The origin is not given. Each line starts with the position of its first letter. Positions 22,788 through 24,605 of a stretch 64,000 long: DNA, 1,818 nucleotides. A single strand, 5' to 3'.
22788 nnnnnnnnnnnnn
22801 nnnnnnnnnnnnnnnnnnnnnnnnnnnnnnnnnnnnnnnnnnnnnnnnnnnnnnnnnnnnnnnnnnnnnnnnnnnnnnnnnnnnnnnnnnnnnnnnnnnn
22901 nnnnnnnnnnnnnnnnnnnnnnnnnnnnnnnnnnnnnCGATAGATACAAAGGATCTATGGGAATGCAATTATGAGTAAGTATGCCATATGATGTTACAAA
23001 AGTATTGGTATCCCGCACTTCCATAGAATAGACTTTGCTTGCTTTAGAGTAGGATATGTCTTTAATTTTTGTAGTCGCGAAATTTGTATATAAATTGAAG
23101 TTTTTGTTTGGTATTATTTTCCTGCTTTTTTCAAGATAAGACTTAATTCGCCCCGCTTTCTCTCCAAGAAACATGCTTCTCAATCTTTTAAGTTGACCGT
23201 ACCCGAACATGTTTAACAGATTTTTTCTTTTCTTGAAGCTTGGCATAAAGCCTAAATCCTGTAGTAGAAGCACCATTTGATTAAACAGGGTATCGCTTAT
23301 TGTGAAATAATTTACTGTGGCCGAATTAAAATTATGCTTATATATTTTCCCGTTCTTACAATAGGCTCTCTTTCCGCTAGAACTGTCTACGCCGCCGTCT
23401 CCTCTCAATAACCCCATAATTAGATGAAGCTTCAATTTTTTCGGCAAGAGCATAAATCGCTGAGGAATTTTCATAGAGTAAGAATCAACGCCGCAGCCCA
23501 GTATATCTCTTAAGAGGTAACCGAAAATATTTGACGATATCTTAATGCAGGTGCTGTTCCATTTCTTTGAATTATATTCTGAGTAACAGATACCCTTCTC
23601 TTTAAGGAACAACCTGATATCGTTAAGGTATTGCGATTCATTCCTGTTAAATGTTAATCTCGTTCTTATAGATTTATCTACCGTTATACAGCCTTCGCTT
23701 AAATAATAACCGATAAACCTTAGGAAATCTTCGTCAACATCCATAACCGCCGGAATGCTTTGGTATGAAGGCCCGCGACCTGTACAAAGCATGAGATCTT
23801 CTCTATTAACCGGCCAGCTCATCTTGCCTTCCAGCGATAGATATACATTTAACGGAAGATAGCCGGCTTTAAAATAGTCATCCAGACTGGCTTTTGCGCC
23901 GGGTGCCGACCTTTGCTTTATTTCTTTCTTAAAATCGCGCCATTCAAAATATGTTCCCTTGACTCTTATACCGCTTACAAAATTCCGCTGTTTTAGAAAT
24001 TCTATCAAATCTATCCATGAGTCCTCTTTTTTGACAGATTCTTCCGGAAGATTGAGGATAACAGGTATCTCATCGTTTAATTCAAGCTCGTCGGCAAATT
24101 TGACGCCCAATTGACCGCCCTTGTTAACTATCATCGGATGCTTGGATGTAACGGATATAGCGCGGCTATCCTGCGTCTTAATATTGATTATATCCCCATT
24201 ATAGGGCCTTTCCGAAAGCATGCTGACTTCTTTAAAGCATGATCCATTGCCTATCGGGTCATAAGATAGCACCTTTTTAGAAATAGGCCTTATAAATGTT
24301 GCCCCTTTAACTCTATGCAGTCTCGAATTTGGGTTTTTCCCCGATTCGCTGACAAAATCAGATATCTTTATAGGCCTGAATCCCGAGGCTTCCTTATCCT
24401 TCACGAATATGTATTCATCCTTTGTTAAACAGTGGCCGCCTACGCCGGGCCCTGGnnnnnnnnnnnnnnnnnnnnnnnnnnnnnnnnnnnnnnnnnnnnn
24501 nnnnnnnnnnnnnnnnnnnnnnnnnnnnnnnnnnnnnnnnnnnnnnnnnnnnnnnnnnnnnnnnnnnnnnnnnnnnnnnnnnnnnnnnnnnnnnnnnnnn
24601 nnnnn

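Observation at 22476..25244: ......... intein precisely at the catalytic cysteine of a TviB/WbpO-type UDP-GlcNAc 6-dehydrogenase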

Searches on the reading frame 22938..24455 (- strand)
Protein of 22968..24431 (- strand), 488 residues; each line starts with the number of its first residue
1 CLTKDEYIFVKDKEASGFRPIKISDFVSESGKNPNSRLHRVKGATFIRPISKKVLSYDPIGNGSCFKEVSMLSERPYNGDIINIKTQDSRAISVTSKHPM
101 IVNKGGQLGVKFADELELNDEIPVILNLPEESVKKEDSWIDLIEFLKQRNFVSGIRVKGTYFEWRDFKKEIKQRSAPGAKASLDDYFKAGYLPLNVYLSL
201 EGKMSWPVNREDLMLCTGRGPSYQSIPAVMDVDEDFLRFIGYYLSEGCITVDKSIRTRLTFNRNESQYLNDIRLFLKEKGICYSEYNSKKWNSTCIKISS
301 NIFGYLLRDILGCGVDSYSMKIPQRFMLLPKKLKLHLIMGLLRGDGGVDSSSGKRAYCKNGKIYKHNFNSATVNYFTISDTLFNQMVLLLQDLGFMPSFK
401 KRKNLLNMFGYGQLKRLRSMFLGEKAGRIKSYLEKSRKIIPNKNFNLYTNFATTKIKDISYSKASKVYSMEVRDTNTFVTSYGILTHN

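Call 4: search_protein_families(library=pfam, proteins=[window:22968-24431:-], max_evalue=0.1)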
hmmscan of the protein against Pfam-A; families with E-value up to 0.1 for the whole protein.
seq(488 aa): 2 families
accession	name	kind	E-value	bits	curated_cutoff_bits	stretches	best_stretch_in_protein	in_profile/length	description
PF14890.11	Intein_splicing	-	9e-12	45.5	35.8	1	67-488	36-155/155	Intein splicing domain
PF14528.11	LAGLIDADG_3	-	3.7e-07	30.7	22.5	1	236-293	4-60/82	LAGLIDADG-like domain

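Call 5: search_protein_families(library=ncbifam, proteins=[window:22968-24431:-], max_evalue=0.1)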
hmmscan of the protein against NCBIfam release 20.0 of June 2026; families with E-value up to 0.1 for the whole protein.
seq(488 aa): 10 families
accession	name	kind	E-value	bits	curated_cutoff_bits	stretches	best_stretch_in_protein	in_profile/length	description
NF045703.1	rSAM_Tes_intein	exception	2.5e-22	78.5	1700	1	1-355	156-482/1040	tetraether lipid synthase Tes, intein-containing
NF011491.0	PRK14898.1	equivalog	1.1e-16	60.1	783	1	3-354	78-357/860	DNA-directed RNA polymerase subunit A''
NF011303.0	PRK14715.1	equivalog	2.1e-16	58.2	1585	1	53-360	943-1241/1627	DNA-directed DNA polymerase II large subunit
TIGR01445.1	intein_Nterm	domain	6.4e-09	36.7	24.5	1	1-102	1-83/83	intein N-terminal splicing region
NF011302.0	PRK14714.1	equivalog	1.4e-07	29.4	1791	1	1-151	932-1079/1350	DNA-directed DNA polymerase II large subunit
NF011418.0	PRK14845.1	equivalog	0.00013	19.9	756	1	45-351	58-247/1049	translation initiation factor IF-2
TIGR01443.1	intein_Cterm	domain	0.0007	19.8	15.6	1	466-488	1-23/24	intein C-terminal splicing region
TIGR04054.1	rSAM_NirJ1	equivalog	0.01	14.5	650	0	111-178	73-137/387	putative heme d1 biosynthesis radical SAM protein NirJ1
NF003159.0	PRK04132.1-4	equivalog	0.057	11.4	999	1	79-130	121-173/852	replication factor C small subunit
NF038162.1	RtcB_rel_intein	exception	0.076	10.9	1150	0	54-136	123-198/961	intein-containing RtcB family protein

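Call 31: find_related_loci(query=A1, collection=genome_contigs, flank=6000)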
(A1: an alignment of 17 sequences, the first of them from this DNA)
Query A1 (506 aa) in genome_contigs; peptide patterns used: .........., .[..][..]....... (x = any residue, [..] = any of these).
600 stretches matched a pattern (row limit reached: there are more); 19 encode a relative of the query (tblastn E <= 1e-3); 19 distinct loci.
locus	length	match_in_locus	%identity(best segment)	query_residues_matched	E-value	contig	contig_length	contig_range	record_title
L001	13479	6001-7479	42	1-505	5e-122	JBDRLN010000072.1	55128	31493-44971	MAG: Candidatus Omnitrophota bacterium isolate MEGAHIT-group-1.780 k141_8716920, whole genome shotgun sequence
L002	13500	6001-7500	40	1-505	3e-112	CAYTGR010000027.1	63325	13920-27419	MAG TPA_asm: uncultured Anaerolineales bacterium isolate binchicken_co20_429 genome assembly, contig: NODE_1153_length_6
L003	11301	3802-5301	37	1-506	1e-108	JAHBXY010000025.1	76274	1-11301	MAG: Planctomycetota bacterium isolate ACE_PLA31 PLA31_25, whole genome shotgun sequence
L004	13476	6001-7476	36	1-506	5e-101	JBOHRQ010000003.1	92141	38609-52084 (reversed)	MAG: Gemmatimonadota bacterium isolate SD8030_maxbin2.bin.2 NODE_11_length_92141_cov_12.396146, whole genome shotgun seq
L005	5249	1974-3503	38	1-506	1e-99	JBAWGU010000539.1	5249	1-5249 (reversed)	MAG: Pyrinomonadaceae bacterium isolate MFD04555_ilm_asm_bin4 k127_17474, whole genome shotgun sequence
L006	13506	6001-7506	37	1-506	1e-93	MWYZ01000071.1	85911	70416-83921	MAG: Acidobacteria bacterium 28-1 NODE_9_length_85911_cov_36.6054_ID_1457, whole genome shotgun sequence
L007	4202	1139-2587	34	14-506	8e-91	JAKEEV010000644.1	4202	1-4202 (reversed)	MAG: Planctomycetia bacterium isolate PMV_1_maxbin.004 PMV_1_maxbin.004.k101_534911, whole genome shotgun sequence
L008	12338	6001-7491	35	1-506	3e-89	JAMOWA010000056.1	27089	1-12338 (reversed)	MAG: Thermoanaerobaculia bacterium isolate PIR-30_metabat2_scaf2bin.106 PIR-30_scaffold_561_c1, whole genome shotgun seq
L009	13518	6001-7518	41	1-506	7e-126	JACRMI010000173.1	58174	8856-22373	MAG: Chloroflexi bacterium isolate NC_groundwater_1903_Pr3_S2p5_53_18 SR2-18-S2p5_coassembly_scaffold_362386, whole geno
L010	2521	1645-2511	33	1-287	7e-43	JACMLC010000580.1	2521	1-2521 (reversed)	MAG: Pyrinomonadaceae bacterium isolate ES-bin-285 ES-bin-285-contig-k141_9913105, whole genome shotgun sequence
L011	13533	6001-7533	37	1-506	1e-93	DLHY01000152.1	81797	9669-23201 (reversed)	MAG TPA_asm: Chloracidobacterium sp. UBA7656 UBA7656_contig_3567, whole genome shotgun sequence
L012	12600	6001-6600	35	1-506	3e-15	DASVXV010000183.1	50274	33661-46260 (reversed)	MAG TPA_asm: Pyrinomonadaceae bacterium isolate SMAG_U2584 k141_954342, whole genome shotgun sequence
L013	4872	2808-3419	35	1-505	2e-9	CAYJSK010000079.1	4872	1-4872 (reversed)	MAG TPA_asm: Candidatus Woesearchaeota archaeon isolate ERP125453_co1_324 genome assembly, contig: NODE_23652_length_487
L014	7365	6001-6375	27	1-145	7e-7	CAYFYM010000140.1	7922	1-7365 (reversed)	MAG TPA_asm: uncultured Candidatus Bathyarchaeia archaeon isolate ERP108616_co1_60 genome assembly, contig: k119_249427,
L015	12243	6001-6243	32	1-56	2e-5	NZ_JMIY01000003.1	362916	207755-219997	Candidatus Methanoperedens nitroreducens strain ANME-2d ANME2D_Contig_3.3, whole genome shotgun sequence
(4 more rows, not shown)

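Call 41: predict_structure(alignment_id=A1)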
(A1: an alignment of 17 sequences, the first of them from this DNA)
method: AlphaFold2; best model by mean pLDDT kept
length: 506 residues; sequences in the alignment: 17
mean_pLDDT: 89.2   pTM: 0.89
mean pLDDT of the five models: 89.2, 88.7, 88.6, 87.8, 87.7
residues with pLDDT >= 90: 336; 70-90: 146; 50-70: 9; < 50: 15
segments of 3 or more residues with pLDDT < 50: 1-7, 499-506
pLDDT, mean of each block of 10 residues (from residue 1): 51 93 82 94 88 88 91 91 89 95 91 87 95 86 81 88 92 91 77 89 91 88 89 94 97 95 92 95 96 95 95 94 95 91 97 92 88 88 95 95 91 91 94 93 80 89 96 89 89 74 40
secondary structure, 60 per line:
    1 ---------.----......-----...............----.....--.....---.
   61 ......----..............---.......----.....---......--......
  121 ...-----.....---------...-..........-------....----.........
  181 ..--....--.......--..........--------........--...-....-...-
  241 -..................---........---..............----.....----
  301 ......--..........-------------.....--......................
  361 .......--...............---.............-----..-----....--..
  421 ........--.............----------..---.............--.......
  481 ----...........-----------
elements in order: E15-20 E26-30 H31-40 E45-49 E52-56 E60-66 E71-84 E88-94 E99-103 E107-112 E115-120 E129-133 E147-149 H150-156 E164-167 H172-182 H185-188 H191-197 H202-209 E221-225 E232-235 E237-239 H242-254 E255-259 E263-270 H274-287 E292-296 E301-306 H309-318 H332-336 H339-353 E354-367 E370-384 H388-400 E413-416 H419-428 H431-443 E459-471 E474-480 E485-488 E492-495

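Call 45: fold_search(model_id=the predicted structure, library=pdb)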
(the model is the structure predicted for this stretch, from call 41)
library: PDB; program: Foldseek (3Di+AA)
matches with E <= 10: 431; with E <= 0.001: 120
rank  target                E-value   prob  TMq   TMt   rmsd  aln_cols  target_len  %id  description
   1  2cw7                  5.5e-26  1.00  0.62  0.58  10.8       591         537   17  Crystal structure of intein homing endonuclease II (released 2006-04-18)
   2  7qsu                  7.5e-19  1.00  0.58  0.78   7.5       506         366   15  Crystal structure of homing endonuclease-associated TliVMA intein (C1A, d333-339) (released 2022-03-30)
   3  7qss                  6.3e-18  1.00  0.59  0.68   8.9       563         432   14  Crystal structure of homing endonuclease-associated TliVMA intein (C1A) (released 2022-03-30)
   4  1dq3                  6.9e-17  1.00  0.52  0.58   7.5       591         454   13  CRYSTAL STRUCTURE OF AN ARCHAEAL INTEIN-ENCODED HOMING ENDONUCLEASE PI-PFUI (released 2000-07-05)
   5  7qst                  3.6e-16  1.00  0.53  0.72   6.5       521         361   13  Crystal structure of homing endonuclease-associated PhoVMA intein (C1A) (released 2022-03-30)
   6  1ef0_A                9.6e-11  1.00  0.41  0.47  24.1       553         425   11  CRYSTAL STRUCTURE OF PI-SCEI MINIPRECURSOR (released 2000-06-07)
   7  1vde_B                2.1e-10  1.00  0.37  0.43  25.9       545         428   11  PI-SCEI, A HOMING ENDONUCLEASE WITH PROTEIN SPLICING ACTIVITY (released 1998-04-08)
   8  1jva_B                2.4e-10  1.00  0.41  0.47  26.3       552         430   10  CRYSTAL STRUCTURE OF THE VMA1-DERIVED ENDONUCLEASE BEARING THE N AND C EXTEIN PROPEPTIDES (released 2002-08-29)
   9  1jva_A                1.9e-09  1.00  0.38  0.43  26.4       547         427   11  CRYSTAL STRUCTURE OF THE VMA1-DERIVED ENDONUCLEASE BEARING THE N AND C EXTEIN PROPEPTIDES (released 2002-08-29)
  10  5o9i_B                3.8e-09  1.00  0.24  0.64   2.4       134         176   21  Crystal structure of transcription factor IIB Mvu mini-intein (released 2017-11-01)
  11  1vde_A                3.8e-09  1.00  0.37  0.42  23.5       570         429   10  PI-SCEI, A HOMING ENDONUCLEASE WITH PROTEIN SPLICING ACTIVITY (released 1998-04-08)
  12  1um2_B                7.2e-09  1.00  0.41  0.48  26.3       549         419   11  Crystal Structure of the Vma1-Derived Endonuclease with the Ligated Extein Segment (released 2004-09-22)
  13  2dch                  8.9e-09  1.00  0.32  0.72   6.7       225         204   16  Crystal structure of archaeal intron-encoded homing endonuclease I-Tsp061I (released 2006-07-06)
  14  5o9j_B                2.7e-08  1.00  0.21  0.51   5.0       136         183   16  Crystal structure of transcription factor IIB Mja mini-intein (released 2017-11-01)
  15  5o9i_A                2.9e-08  1.00  0.22  0.63   2.2       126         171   20  Crystal structure of transcription factor IIB Mvu mini-intein (released 2017-11-01)
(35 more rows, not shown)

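Call 47: find_related_loci(query=A1, collection=viral_contigs, flank=5000)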
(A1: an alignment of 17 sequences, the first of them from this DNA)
Query A1 (506 aa) in viral_contigs; peptide patterns used: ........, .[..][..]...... (x = any residue, [..] = any of these).
109 stretches matched a pattern; 4 encode a relative of the query (tblastn E <= 1e-3); 4 distinct loci.
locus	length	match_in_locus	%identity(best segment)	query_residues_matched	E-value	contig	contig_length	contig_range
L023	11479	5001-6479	34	1-506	4e-83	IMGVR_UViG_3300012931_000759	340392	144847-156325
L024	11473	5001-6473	34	1-506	1e-80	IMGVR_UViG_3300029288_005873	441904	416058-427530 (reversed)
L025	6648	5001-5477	21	239-416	5e-6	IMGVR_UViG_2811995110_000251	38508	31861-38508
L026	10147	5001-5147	39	1-48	5e-5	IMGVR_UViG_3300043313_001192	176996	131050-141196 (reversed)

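Call 48: search_dna_similar(query=window:22968-24431:-, collection=phages, mode=protein, max_evalue=0.001, max_rows=15)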
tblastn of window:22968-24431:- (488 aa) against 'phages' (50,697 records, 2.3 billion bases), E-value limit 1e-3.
Records with a match: 3; places in all: 3; records where one place covers at least 80% of the query: 0.
Best place of each record, by identity: <60% 3.
By first word of the organism name: Brevibacterium 2; Eggerthella 1.
By host as written in the record: Brevibacterium fuscum NRRL B-14687 SEA 2; Eggerthella lenta DSM 2243 1.
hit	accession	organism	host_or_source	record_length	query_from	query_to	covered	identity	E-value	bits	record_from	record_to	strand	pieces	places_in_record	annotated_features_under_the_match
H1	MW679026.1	Eggerthella phage LE2-3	Eggerthella lenta DSM 2243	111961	222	346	26%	30.2%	2e-8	63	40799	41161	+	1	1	portal protein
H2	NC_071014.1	Brevibacterium phage Cantare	Brevibacterium fuscum NRRL B-14687 SEA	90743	54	131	16%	34.2%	5e-4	49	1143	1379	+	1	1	3: terminase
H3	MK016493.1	Brevibacterium phage Cantare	Brevibacterium fuscum NRRL B-14687 SEA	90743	54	131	16%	34.2%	5e-4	49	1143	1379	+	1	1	3: terminase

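Call 49: search_dna_similar(query=window:22968-24431:-, collection=plasmids, mode=protein, max_evalue=0.001, max_rows=15)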
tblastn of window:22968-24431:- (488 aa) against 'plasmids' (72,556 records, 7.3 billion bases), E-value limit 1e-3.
No match.

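Call 68: search_protein_representatives(protein=window:22968-24431:-)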
Query: 488 residues. Proteins with E-value up to 0.001 (for the whole library): 1073; up to 1e-10: 187; up to 1e-30: 64. The best 150 are listed.
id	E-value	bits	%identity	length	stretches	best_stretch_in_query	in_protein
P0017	1.2e-197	674.0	60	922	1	1-488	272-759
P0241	2.9e-113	395.8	43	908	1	1-488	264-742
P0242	5.2e-102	358.7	41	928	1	1-488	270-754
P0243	8.3e-100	351.4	43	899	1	1-488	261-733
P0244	6.3e-98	345.2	43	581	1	73-488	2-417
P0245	2.4e-95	336.7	44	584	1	61-488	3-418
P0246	4.7e-94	332.4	38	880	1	53-488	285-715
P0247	1.8e-93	330.5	44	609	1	78-488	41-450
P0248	2.2e-91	323.6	43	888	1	43-488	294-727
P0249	1.0e-90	321.4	40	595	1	54-488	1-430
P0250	1.2e-89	317.8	39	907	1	16-486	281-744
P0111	2.8e-87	310.1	37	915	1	1-488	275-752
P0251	3.9e-86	306.3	40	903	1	60-488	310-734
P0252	9.5e-84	298.4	38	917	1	1-488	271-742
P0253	1.7e-80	287.7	36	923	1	5-488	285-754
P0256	3.6e-75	270.2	37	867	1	53-488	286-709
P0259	3.1e-73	263.8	37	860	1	53-488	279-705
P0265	1.1e-69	252.0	37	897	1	2-488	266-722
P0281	6.0e-57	210.1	37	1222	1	42-488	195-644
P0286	2.0e-50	188.6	37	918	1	42-488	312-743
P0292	3.4e-42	161.4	33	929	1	68-488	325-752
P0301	3.0e-34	135.2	31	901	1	68-488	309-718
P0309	2.0e-27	112.7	26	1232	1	55-488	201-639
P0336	8.0e-17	77.8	28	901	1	47-488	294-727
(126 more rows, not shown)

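Call 70: list_cluster_members(proteins=[P0248, P0256, P0265, P0286, P0292, P0301, P0336, P0281, P0309, P0259])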
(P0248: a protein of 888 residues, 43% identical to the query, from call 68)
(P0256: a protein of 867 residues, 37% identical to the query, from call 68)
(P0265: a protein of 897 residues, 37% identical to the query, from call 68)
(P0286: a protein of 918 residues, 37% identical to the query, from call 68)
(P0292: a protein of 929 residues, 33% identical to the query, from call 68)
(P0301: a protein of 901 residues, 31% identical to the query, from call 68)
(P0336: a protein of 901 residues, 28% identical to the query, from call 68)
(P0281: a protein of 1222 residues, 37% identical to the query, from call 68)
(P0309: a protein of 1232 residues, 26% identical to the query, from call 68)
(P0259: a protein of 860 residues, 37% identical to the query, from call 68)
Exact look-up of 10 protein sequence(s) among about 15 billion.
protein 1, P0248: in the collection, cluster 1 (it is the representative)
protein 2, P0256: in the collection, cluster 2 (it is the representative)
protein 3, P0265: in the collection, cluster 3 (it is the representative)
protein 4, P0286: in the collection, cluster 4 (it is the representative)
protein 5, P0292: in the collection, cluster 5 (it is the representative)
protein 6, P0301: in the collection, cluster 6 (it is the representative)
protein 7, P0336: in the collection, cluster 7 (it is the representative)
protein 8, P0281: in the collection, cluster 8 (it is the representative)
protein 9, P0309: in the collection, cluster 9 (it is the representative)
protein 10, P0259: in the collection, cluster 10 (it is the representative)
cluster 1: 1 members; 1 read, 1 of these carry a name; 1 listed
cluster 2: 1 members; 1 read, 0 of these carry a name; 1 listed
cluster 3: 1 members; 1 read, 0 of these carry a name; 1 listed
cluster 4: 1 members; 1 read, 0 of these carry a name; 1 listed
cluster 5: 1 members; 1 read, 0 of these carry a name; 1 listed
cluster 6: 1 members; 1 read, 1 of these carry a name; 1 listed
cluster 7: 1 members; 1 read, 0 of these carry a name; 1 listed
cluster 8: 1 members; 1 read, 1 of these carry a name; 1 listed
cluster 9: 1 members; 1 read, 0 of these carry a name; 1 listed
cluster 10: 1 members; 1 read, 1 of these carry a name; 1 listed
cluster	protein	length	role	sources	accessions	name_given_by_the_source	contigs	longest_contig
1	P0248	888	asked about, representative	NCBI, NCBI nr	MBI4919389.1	nucleotide sugar dehydrogenase [archaeon]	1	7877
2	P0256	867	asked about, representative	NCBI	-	-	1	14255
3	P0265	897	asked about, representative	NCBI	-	-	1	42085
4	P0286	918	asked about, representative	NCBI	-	-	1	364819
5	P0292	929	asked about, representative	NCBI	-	-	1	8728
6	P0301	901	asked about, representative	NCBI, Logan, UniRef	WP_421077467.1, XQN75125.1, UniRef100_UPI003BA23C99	nucleotide sugar dehydrogenase [Methanothermococcus sp. Ax23] | nucleotide sugar dehydrogenase n=1 Tax=Methanothermococcus sp. Ax23 TaxID=3156486 ...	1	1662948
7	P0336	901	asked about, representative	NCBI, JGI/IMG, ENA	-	-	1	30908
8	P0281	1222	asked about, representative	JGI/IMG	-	phosphoribosylformylglycinamidine synthase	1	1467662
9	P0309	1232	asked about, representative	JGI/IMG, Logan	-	-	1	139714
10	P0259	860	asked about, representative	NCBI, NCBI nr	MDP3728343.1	MAG: nucleotide sugar dehydrogenase [bacterium] | nucleotide sugar dehydrogenase [bacterium]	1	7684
